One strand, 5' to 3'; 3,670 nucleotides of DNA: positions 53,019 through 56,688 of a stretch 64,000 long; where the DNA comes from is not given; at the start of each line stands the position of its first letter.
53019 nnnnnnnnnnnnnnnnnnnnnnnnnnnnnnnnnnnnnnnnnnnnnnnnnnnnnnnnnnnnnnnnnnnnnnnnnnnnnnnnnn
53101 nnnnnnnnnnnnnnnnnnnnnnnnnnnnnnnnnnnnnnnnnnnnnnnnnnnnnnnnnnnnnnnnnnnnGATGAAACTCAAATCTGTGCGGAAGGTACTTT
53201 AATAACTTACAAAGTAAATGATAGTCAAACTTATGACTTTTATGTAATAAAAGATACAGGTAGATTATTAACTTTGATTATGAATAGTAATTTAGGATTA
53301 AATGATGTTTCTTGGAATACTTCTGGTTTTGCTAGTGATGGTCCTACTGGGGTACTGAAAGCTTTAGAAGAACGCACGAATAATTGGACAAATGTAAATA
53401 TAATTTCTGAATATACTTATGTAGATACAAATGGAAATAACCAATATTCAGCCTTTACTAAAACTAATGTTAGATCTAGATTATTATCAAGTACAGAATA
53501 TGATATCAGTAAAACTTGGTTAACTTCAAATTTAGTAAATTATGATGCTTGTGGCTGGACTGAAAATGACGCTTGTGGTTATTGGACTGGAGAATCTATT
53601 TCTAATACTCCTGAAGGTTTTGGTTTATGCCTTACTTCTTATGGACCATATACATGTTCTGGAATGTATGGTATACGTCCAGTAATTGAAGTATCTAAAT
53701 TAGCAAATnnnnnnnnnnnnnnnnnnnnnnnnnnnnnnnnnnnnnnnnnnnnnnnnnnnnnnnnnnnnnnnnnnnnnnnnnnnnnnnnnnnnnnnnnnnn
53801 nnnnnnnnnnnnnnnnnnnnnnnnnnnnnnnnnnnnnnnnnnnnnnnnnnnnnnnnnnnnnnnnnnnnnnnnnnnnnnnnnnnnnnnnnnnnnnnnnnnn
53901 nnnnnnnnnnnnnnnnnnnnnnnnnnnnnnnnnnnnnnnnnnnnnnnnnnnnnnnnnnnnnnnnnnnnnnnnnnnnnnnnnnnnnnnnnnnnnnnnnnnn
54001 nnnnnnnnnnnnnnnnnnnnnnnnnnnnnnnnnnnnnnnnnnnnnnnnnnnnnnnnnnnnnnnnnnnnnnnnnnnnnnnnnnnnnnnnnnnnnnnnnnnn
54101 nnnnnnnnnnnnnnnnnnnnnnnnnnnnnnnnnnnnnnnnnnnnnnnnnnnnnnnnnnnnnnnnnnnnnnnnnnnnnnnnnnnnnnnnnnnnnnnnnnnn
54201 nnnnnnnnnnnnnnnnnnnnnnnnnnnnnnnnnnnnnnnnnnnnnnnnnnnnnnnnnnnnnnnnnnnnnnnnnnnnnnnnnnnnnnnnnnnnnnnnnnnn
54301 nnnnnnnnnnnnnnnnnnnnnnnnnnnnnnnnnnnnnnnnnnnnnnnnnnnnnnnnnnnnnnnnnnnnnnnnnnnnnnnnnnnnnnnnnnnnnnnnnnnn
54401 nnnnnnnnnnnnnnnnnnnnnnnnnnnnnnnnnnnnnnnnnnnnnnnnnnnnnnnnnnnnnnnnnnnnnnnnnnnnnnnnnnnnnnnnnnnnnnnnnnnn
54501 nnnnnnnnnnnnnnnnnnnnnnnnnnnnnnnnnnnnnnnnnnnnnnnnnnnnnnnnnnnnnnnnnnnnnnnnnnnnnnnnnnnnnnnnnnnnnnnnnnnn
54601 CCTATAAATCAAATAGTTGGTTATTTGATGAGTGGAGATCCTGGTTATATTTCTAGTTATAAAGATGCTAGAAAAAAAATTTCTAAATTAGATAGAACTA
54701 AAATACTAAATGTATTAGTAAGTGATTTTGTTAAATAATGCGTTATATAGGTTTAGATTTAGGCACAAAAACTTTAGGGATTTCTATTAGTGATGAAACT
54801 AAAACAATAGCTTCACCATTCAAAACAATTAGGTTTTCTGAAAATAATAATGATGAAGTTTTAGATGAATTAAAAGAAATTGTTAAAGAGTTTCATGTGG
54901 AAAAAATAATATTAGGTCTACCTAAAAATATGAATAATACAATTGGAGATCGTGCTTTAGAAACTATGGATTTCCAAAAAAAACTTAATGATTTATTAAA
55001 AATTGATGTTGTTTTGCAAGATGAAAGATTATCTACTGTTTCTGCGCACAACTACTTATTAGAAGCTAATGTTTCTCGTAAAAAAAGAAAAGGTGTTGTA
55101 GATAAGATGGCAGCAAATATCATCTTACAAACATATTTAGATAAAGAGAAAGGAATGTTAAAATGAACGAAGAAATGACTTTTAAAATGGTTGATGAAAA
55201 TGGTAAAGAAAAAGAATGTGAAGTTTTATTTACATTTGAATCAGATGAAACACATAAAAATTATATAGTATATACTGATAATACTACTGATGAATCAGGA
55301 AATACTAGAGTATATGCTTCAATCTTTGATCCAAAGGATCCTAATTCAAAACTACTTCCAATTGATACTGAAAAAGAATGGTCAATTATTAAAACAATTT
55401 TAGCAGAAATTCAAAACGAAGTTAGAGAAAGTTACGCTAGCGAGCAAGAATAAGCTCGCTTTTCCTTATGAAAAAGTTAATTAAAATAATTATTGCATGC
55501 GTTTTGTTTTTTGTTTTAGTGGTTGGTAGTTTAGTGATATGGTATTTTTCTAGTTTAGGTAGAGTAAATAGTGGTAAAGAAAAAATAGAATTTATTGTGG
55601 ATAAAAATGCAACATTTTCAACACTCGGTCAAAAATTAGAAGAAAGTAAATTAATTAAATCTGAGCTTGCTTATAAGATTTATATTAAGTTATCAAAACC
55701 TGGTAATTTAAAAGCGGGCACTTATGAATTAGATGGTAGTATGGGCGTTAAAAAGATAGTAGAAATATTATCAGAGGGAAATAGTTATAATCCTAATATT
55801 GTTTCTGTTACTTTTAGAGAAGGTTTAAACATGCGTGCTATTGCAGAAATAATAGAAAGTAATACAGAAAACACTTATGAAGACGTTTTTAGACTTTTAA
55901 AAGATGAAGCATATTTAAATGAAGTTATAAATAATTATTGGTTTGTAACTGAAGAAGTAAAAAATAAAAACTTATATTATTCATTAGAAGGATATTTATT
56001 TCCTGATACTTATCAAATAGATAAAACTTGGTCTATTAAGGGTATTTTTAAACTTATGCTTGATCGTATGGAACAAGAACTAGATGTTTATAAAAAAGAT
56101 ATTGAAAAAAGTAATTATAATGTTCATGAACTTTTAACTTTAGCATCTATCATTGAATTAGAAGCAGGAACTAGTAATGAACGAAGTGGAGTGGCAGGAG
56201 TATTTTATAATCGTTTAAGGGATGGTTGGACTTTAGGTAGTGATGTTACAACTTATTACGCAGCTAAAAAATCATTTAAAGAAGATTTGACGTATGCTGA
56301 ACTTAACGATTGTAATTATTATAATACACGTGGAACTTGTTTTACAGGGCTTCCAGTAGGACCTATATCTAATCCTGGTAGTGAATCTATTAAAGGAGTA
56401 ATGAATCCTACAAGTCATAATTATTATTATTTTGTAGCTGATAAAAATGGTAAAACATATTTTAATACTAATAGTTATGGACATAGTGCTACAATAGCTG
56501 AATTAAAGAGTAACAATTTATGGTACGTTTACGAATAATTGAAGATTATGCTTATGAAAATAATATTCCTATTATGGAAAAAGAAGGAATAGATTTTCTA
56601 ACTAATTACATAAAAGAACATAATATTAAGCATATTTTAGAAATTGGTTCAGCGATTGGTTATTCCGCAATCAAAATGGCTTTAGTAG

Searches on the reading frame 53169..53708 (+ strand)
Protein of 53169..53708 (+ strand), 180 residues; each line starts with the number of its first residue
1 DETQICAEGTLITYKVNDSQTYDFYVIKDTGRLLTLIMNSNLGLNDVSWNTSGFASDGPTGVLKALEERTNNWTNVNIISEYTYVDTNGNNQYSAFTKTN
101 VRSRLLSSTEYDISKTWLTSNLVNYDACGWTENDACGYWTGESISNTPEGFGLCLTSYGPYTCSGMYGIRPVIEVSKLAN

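Call 65: search_protein_families(library=pfam, proteins=[window:53169-53708:+], max_evalue=10)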
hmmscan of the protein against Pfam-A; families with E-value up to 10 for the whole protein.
window:53169-53708:+ (180 aa): 1 family
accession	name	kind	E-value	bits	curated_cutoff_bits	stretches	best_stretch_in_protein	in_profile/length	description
PF18033.7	SpuA_C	-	0.25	11.9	26.3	1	78-116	15-53/93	SpuA C-terminal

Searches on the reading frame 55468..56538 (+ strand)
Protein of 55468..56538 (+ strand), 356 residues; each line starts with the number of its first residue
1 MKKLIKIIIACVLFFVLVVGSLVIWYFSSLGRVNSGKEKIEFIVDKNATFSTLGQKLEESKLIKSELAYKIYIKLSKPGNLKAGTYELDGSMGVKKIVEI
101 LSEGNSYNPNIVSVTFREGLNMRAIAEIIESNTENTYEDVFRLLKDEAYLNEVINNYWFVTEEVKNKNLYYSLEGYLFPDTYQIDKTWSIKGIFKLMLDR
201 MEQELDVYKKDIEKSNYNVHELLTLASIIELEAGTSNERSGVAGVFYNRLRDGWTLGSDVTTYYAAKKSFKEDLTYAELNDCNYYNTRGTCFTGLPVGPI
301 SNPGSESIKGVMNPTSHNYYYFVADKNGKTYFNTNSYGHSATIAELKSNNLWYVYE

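Call 22: search_protein_families(library=ncbifam, proteins=[window:55468-56538:+])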
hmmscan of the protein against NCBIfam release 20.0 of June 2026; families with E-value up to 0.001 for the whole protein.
window:55468-56538:+ (356 aa): 2 families
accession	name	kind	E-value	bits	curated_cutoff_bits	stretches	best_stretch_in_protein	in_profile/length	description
TIGR00247.1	TIGR00247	hypoth_equivalog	8e-67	225.7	103.4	1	1-342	1-336/347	endolytic transglycosylase MltG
NF007619.0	PRK10270.1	equivalog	1.1e-37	129.9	532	1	1-345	1-329/340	cell division protein YceG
